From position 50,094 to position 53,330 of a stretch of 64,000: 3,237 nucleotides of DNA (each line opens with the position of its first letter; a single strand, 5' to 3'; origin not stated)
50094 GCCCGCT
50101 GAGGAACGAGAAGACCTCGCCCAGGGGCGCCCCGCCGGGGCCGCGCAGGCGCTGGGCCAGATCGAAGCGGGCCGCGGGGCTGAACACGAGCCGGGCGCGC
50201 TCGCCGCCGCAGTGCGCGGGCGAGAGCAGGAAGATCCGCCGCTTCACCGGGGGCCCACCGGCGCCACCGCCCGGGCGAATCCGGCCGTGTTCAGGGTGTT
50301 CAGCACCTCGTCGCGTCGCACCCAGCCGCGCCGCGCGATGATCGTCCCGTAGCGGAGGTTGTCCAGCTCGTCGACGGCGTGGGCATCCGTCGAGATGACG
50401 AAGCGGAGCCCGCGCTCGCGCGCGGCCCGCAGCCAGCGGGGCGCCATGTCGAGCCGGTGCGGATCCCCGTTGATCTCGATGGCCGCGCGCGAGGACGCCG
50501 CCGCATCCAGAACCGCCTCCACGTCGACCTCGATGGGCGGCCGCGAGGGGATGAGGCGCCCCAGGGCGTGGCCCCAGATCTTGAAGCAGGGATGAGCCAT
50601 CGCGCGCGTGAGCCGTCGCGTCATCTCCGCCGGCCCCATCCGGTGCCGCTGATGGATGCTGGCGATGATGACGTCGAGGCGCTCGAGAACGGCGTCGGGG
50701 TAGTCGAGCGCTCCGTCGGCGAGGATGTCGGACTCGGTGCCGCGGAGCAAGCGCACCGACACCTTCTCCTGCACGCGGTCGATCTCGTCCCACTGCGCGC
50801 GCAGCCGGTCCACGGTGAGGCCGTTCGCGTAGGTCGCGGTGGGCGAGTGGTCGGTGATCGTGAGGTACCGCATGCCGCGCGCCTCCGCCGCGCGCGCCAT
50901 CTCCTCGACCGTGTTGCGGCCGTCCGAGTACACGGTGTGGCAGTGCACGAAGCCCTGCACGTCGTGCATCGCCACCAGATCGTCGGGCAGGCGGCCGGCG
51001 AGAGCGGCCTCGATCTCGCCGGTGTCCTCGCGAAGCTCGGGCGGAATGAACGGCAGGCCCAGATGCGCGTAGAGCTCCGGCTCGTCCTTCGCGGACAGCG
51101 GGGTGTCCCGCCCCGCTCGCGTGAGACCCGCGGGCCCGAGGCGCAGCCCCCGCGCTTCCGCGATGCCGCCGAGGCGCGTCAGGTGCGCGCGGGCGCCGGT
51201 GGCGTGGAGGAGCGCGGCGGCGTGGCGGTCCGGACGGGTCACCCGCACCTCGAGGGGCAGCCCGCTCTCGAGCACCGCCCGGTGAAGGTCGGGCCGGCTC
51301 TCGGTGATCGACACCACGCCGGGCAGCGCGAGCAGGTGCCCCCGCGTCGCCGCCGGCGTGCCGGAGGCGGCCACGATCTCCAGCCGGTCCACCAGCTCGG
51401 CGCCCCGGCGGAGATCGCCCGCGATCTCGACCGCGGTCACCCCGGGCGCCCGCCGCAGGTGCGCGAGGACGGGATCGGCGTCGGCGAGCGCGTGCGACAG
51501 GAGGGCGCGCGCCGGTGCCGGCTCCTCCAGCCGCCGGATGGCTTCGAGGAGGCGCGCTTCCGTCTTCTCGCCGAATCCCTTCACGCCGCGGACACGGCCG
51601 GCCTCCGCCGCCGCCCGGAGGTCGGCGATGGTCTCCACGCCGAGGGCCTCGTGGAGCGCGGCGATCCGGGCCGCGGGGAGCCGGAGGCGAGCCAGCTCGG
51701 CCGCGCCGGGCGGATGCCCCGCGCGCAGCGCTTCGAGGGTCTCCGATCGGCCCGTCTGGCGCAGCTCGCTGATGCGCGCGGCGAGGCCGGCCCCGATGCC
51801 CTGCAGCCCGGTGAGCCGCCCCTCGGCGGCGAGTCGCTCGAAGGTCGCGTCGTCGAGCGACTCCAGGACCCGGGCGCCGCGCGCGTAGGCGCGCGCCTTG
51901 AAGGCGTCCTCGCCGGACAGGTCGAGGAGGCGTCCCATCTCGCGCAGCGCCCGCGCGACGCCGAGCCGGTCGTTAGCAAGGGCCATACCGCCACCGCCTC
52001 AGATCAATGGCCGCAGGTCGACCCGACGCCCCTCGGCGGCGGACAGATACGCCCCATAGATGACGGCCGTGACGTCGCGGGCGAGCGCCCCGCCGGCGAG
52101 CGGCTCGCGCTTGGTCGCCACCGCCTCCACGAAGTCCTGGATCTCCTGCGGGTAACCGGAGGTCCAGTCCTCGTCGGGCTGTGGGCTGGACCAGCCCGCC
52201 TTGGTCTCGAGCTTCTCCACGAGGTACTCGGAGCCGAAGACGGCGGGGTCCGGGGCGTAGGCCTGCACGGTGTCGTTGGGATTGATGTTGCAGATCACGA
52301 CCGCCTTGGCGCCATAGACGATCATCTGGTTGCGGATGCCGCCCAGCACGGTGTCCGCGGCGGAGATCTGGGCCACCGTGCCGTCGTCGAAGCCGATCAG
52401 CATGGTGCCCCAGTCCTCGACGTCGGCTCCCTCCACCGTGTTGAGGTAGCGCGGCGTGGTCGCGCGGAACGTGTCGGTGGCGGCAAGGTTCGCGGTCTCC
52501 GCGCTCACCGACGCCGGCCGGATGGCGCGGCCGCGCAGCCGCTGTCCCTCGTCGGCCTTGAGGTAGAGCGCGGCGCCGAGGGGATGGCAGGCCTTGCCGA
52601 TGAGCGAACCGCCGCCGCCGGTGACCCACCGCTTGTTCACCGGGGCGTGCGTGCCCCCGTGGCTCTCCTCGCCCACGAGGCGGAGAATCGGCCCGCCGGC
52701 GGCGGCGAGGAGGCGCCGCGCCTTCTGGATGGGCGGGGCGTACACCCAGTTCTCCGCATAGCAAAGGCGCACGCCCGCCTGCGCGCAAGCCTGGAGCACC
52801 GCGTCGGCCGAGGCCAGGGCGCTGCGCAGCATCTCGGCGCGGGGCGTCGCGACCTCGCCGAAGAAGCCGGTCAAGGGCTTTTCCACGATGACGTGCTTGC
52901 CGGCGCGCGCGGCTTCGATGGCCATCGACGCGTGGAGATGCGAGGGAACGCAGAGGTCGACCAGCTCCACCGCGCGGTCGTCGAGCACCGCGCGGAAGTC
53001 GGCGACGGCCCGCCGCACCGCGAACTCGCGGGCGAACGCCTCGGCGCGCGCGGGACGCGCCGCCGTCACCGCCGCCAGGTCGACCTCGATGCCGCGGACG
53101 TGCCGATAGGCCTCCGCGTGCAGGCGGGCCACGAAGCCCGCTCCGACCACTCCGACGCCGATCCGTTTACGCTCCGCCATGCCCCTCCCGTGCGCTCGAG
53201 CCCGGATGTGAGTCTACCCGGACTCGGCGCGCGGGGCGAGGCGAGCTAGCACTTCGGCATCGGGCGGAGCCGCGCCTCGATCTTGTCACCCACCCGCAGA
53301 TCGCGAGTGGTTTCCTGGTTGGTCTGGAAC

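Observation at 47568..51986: Ku-less end-joining-like operon: PolX/PHP, unknown 204-aa protein, stand-alone LigD-Pol, stand-alone LigD-Lig, all translationally coupled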

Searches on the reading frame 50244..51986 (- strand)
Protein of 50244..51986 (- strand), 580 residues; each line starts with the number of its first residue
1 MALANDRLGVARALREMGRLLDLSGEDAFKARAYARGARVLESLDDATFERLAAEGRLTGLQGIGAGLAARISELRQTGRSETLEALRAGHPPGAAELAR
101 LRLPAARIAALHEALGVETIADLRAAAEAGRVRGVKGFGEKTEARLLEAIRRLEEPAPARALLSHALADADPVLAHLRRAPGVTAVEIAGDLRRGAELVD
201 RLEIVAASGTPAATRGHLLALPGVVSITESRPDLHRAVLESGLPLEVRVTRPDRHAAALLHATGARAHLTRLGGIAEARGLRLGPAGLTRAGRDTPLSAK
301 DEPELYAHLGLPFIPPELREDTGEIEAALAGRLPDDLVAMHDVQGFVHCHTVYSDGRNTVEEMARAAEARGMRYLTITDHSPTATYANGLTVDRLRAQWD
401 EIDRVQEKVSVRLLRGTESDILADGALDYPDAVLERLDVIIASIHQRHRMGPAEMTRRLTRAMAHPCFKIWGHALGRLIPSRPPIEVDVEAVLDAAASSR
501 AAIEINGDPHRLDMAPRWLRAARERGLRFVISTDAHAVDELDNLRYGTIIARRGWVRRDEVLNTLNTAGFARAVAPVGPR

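Call 3: search_protein_families(library=pfam, proteins=[window:50244-51986:-], max_evalue=0.01)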
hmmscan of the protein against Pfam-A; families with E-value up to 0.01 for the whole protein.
window:50244-51986:- (580 aa): 4 families
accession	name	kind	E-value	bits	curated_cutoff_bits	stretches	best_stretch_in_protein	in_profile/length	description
PF14716.13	HHH_8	-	5.1e-15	56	30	1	10-80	6-72/73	Helix-hairpin-helix domain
PF14791.11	DNA_pol_B_thumb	-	2.3e-14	53.4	25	1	258-320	1-63/63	DNA polymerase beta thumb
PF02811.25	PHP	-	1.7e-09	38.6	26.4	1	348-454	3-102/164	PHP domain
PF14520.12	HHH_5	-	6.2e-06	27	27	1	107-151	14-56/57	Helix-hairpin-helix domain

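Call 4: search_protein_families(library=ncbifam, proteins=[window:50244-51986:-], max_evalue=0.01)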
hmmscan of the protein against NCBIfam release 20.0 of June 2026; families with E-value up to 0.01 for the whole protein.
window:50244-51986:- (580 aa): 11 families
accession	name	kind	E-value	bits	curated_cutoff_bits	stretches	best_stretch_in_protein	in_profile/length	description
NF006375.0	PRK08609.1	equivalog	3.8e-121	405.4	426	1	10-570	7-563/571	DNA polymerase/3'-5' exonuclease PolX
NF005928.0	PRK07945.1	equivalog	1.4e-71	241.6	250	2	341-567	96-327/337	PHP domain-containing protein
NF006702.0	PRK09248.1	domain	1.4e-23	83.7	264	1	347-564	7-223/246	PHP domain-containing protein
NF006251.0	PRK08392.1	equivalog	9e-22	77.6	212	1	347-555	4-204/216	hypothetical protein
TIGR01856.1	hisJ_fam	subfamily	9.6e-10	38.6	90.2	1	348-446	4-112/252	histidinol-phosphatase HisJ family protein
NF004981.0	PRK06361.1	equivalog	9.3e-08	31.7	117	1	347-418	4-70/217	histidinol phosphate phosphatase domain-containing protein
NF041577.1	nside_bi_sphtase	equivalog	1.1e-06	28.1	400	1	347-387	6-46/276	3',5'-nucleoside bisphosphate phosphatase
NF038032.1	CehA_McbA_metalo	domain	2.8e-06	27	80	1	347-388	7-48/315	CehA/McbA family metallohydrolase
NF005596.0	PRK07328.1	subfamily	7.5e-06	25.5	202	0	348-445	7-114/269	histidinol-phosphatase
NF047791.1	RNaseRnm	equivalog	0.00036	19.9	375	1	347-386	5-44/275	RNase RNM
NF041661.1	Cycl_ph_dihydrol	equivalog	0.0031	16.9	500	1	347-387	2-42/259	phosphoribosyl 1,2-cyclic phosphate 1,2-diphosphodiesterase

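Call 7: search_protein_families(library=padloc, proteins=[window:50244-51986:-], max_evalue=0.01)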
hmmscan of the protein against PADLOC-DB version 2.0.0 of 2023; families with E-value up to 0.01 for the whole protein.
window:50244-51986:- (580 aa): 0 families

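Call 41: search_solved_structures(query=window:50244-51986:-, max_evalue=1e-10, show_alignments=3)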
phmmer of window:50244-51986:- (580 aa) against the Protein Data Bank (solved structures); distinct sequences matched with E-value up to 1e-10: 4.
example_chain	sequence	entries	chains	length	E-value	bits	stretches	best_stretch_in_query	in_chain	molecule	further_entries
3au2_A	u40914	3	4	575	2.8e-99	336.4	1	10-566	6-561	DNA polymerase beta family (X family)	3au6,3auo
3b0x_A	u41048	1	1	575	9.9e-99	334.6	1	10-566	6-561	DNA polymerase beta family (X family)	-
3b0y_A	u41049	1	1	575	1.1e-98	334.4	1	10-566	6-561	DNA polymerase beta family (X family)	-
2w9m_A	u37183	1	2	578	1.2e-81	278.2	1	9-575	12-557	POLYMERASE X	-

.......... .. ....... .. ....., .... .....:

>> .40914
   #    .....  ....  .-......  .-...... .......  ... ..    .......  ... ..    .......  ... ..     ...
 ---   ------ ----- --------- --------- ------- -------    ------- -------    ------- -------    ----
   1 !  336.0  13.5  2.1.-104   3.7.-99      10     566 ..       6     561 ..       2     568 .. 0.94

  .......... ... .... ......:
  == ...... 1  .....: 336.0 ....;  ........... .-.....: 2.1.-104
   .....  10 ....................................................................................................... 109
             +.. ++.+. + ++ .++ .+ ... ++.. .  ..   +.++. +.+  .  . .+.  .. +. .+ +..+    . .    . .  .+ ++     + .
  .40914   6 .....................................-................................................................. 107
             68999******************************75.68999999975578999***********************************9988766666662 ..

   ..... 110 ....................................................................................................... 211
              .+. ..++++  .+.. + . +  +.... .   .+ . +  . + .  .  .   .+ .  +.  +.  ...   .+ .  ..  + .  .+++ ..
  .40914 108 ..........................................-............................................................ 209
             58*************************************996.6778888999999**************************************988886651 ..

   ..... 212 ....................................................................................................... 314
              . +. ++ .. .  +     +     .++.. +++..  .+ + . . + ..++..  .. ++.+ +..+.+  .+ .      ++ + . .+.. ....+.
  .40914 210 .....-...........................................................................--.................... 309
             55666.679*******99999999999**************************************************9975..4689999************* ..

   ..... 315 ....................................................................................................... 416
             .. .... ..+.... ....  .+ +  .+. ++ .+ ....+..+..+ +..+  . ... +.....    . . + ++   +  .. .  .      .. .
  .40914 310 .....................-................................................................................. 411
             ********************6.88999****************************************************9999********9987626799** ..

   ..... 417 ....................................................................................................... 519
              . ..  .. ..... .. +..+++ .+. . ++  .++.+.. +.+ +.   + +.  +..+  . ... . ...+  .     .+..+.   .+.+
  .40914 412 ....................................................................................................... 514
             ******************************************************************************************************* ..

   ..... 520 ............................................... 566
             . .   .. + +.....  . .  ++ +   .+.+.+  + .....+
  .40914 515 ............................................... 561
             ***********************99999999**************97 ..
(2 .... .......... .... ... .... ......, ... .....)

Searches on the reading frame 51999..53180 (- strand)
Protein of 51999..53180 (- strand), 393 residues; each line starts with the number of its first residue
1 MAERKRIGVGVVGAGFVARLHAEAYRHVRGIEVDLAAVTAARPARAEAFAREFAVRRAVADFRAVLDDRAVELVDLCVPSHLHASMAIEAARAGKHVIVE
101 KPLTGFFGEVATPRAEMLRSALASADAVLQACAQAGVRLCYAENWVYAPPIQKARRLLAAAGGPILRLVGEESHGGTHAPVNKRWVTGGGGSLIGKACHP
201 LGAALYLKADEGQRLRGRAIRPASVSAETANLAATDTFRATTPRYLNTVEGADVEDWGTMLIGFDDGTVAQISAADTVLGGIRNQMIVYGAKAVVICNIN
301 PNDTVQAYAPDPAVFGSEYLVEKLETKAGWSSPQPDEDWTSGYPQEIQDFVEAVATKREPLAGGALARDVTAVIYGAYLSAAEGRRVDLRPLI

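Call 102: search_protein_families(library=pfam, proteins=[window:51999-53180:-], max_evalue=0.00001)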
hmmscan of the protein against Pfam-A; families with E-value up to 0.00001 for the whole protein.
window:51999-53180:- (393 aa): 4 families
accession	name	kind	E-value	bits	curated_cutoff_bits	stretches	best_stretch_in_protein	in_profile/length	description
PF01408.29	GFO_IDH_MocA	-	5e-22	79.3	24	1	7-105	1-97/120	Oxidoreductase family, NAD-binding Rossmann fold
PF22725.1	GFO_IDH_MocA_C3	-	2.3e-07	31.3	27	1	153-294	3-122/124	GFO/IDH/MocA C-terminal domain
PF02894.22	GFO_IDH_MocA_C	-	2.5e-07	31.1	22.9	1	190-389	40-218/218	Oxidoreductase family, C-terminal alpha/beta domain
PF03447.22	NAD_binding_3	-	5.5e-06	27.5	24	0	8-99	1-87/116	Homoserine dehydrogenase, NAD binding domain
